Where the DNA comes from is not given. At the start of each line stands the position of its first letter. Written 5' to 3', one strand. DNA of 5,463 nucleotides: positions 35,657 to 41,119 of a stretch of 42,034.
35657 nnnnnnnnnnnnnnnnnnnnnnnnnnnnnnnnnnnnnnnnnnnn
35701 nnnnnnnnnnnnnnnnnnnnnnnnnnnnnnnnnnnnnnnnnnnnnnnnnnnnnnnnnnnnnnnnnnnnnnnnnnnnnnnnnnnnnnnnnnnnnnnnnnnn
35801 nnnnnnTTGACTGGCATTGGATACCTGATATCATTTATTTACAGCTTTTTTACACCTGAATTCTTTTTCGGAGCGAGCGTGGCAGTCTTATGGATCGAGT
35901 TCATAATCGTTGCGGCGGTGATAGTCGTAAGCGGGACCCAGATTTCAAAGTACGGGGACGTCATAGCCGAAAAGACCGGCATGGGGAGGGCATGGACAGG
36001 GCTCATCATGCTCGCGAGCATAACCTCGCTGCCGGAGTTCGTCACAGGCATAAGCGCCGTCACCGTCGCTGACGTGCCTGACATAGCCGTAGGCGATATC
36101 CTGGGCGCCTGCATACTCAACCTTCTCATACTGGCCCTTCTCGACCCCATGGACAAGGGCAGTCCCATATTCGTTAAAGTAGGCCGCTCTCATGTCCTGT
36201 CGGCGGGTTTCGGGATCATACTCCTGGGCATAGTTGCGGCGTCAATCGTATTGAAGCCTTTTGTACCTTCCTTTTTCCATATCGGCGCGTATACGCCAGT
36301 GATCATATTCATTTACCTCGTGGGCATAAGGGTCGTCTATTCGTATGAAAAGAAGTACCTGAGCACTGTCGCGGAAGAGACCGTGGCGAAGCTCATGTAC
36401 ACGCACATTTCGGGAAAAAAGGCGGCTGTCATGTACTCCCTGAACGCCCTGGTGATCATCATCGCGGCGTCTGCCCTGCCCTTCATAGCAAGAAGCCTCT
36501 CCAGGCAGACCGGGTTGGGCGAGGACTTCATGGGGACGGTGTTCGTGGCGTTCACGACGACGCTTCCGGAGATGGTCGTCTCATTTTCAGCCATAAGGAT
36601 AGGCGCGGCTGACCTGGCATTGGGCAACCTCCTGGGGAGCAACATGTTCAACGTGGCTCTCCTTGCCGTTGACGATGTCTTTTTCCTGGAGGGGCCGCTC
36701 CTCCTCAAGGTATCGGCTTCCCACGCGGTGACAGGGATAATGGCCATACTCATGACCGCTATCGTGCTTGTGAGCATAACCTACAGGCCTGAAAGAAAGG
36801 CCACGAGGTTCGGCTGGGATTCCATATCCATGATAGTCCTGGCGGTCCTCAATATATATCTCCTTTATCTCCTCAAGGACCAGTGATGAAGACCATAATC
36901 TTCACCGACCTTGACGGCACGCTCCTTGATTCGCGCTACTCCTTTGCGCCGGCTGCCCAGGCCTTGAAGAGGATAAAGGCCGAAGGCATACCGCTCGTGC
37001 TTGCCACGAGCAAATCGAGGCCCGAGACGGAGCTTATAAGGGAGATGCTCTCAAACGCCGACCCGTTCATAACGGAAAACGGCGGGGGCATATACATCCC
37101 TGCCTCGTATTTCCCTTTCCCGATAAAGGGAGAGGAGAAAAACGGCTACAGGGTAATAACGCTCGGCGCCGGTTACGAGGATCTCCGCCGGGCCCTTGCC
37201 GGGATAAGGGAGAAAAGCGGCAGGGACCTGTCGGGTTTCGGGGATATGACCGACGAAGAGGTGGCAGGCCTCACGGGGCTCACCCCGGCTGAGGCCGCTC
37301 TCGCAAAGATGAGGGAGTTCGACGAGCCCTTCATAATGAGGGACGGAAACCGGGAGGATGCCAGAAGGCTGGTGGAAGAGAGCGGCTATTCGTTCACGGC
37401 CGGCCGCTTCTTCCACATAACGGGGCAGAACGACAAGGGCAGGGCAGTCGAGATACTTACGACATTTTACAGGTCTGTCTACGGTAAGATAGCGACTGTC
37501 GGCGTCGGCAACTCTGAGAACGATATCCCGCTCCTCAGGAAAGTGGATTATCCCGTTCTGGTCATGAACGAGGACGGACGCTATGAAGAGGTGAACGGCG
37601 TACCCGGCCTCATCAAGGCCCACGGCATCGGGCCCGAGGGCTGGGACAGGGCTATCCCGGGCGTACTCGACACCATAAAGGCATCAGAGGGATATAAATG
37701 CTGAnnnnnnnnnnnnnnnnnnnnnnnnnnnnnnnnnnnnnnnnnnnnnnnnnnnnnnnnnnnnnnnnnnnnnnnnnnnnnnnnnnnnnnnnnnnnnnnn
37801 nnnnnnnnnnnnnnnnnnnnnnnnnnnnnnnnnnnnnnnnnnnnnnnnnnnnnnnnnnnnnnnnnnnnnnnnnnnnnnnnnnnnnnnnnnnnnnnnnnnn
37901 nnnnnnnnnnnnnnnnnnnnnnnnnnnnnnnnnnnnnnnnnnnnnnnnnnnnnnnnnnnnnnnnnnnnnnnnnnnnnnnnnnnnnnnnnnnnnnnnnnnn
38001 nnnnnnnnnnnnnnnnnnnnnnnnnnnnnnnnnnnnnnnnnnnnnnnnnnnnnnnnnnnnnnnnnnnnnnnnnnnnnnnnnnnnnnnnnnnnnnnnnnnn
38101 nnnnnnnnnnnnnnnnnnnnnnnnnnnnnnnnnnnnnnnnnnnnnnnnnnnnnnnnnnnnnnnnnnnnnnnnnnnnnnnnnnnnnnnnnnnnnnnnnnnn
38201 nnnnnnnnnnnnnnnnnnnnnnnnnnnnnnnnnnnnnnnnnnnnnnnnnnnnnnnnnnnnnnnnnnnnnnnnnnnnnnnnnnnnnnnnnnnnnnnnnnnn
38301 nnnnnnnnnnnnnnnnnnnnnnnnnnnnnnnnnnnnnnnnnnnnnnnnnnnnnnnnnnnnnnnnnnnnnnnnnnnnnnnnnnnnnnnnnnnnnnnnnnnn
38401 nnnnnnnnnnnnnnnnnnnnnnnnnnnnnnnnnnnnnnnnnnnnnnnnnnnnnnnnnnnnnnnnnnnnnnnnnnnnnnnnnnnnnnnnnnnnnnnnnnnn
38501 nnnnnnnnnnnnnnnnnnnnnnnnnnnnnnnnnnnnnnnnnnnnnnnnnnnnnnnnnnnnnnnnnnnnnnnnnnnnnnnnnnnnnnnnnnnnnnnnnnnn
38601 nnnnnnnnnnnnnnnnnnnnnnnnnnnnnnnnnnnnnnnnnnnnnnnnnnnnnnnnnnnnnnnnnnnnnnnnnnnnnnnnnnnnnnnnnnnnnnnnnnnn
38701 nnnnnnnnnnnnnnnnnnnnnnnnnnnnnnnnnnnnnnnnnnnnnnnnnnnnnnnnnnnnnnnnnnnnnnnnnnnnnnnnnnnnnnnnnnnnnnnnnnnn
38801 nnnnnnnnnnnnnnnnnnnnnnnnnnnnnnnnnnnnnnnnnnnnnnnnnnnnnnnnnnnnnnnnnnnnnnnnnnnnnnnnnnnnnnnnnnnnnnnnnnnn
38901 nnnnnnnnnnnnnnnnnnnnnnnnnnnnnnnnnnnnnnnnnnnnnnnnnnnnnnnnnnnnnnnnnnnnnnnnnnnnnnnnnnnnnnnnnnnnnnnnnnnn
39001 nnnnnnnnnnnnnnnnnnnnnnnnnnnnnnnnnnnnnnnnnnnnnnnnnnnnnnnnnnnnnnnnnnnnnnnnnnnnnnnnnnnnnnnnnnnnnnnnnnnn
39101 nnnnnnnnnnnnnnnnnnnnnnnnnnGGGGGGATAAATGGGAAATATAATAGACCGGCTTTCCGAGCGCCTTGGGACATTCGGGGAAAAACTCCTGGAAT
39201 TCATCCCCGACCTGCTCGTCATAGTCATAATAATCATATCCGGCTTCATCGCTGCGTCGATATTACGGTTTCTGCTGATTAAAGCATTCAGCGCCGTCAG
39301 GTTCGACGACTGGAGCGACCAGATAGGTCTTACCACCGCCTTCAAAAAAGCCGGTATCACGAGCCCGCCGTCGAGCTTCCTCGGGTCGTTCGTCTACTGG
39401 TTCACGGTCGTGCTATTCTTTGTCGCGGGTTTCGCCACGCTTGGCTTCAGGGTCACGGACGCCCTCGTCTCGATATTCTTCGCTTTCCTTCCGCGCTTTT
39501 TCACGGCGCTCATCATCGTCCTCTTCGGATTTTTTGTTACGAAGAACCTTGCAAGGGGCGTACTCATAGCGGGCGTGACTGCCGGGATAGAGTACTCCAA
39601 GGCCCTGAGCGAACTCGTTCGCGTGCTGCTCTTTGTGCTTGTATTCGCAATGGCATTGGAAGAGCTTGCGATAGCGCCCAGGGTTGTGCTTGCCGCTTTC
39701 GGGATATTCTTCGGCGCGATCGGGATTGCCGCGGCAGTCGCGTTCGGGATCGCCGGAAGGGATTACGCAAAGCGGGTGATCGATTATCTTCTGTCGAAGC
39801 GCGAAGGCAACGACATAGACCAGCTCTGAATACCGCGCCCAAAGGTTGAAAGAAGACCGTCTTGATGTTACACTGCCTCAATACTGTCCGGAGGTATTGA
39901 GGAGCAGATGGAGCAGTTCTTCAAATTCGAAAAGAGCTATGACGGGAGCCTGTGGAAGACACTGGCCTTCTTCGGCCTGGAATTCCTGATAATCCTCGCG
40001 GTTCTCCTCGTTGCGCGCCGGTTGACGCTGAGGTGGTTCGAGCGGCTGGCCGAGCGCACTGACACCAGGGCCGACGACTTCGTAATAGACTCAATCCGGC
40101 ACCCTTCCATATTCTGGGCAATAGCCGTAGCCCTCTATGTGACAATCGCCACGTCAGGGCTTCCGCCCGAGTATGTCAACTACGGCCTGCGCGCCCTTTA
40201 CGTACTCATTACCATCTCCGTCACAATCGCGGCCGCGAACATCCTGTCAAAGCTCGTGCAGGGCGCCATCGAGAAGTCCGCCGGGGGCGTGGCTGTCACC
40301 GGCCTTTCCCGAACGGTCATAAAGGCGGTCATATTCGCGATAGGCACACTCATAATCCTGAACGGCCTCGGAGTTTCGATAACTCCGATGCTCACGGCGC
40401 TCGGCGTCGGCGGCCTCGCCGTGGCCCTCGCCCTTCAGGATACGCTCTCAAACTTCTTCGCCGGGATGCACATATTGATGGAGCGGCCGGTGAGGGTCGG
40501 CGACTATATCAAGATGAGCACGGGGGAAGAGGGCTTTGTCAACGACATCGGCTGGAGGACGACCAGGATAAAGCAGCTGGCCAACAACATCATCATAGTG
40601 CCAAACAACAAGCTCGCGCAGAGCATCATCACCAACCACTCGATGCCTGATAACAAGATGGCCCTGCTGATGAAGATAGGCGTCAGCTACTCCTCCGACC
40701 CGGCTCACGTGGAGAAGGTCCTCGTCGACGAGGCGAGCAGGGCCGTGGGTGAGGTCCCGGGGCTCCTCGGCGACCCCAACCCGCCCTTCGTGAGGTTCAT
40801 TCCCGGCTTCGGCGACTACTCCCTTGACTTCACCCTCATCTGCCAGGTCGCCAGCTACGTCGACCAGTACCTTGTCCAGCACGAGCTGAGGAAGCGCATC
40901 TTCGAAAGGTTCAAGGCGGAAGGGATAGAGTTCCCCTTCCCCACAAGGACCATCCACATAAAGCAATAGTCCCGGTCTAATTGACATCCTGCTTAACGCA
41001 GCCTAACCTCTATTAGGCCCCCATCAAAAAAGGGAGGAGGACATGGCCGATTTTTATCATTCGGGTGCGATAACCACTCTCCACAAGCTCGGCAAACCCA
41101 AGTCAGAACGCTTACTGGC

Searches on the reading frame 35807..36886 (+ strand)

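Call 38: search_protein_families(library=pfam, proteins=[window:35807-36886:+], max_evalue=0.00001)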
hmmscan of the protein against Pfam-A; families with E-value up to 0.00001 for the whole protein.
window:35807-36886:+ (359 aa): 1 family
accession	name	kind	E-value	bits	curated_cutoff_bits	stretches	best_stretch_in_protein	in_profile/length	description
PF01699.29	Na_Ca_ex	-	3.2e-25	89.3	24.9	2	208-354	4-150/151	Sodium/calcium exchanger protein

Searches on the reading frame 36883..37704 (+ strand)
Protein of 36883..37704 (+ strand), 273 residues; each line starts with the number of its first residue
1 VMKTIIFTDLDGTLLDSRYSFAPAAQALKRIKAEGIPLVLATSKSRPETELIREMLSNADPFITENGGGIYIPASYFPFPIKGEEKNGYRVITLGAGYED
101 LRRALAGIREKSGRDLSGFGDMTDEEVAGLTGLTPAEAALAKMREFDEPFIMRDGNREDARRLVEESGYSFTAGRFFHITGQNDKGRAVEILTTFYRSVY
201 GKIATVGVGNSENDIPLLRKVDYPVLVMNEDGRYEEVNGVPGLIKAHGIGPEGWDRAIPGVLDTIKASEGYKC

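Call 38: search_protein_families(library=pfam, proteins=[window:36883-37704:+], max_evalue=0.00001)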
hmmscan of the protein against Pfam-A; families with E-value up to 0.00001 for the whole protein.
window:36883-37704:+ (273 aa): 3 families
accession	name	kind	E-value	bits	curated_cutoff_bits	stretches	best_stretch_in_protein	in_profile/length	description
PF08282.18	Hydrolase_3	-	2.5e-14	54.1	20.9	1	6-70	1-66/255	haloacid dehalogenase-like hydrolase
PF00702.32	Hydrolase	-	7.5e-06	26.9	26.4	0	5-221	3-190/191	haloacid dehalogenase-like hydrolase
PF13344.12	Hydrolase_6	-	8.3e-06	26.2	27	0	6-62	1-57/101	Haloacid dehalogenase-like hydrolase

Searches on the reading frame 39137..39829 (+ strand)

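Call 38: search_protein_families(library=pfam, proteins=[window:39137-39829:+], max_evalue=0.00001)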
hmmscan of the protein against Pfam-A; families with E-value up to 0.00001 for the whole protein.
window:39137-39829:+ (230 aa): 1 family
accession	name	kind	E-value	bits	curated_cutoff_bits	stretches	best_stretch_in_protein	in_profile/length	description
PF05552.17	MS_channel_1st_1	-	4.9e-08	33.2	22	1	14-58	5-49/50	Mechanosensitive ion channel, conserved TM helix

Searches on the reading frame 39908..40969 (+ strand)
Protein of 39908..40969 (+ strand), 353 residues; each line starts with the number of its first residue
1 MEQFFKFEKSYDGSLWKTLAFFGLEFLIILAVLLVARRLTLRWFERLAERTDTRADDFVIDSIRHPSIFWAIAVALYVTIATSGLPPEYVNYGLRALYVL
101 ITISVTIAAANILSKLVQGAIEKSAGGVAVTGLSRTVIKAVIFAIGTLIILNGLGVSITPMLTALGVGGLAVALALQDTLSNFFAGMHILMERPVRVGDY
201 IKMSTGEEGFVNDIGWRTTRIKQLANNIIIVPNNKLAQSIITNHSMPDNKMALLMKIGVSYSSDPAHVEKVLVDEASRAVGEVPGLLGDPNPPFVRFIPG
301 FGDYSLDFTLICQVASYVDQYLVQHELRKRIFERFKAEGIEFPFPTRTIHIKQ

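Call 38: search_protein_families(library=pfam, proteins=[window:39908-40969:+], max_evalue=0.00001)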
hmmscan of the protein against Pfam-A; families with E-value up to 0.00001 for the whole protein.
window:39908-40969:+ (353 aa): 2 families
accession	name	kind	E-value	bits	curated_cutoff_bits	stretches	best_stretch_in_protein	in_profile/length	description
PF00924.24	MS_channel_2nd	-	2.5e-20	72.8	20.2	1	178-245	1-67/68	Mechanosensitive ion channel, beta-domain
PF21082.3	MS_channel_3rd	-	1.7e-11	44.8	21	1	255-342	3-88/88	Mechanosensitive ion channel MscS, C-terminal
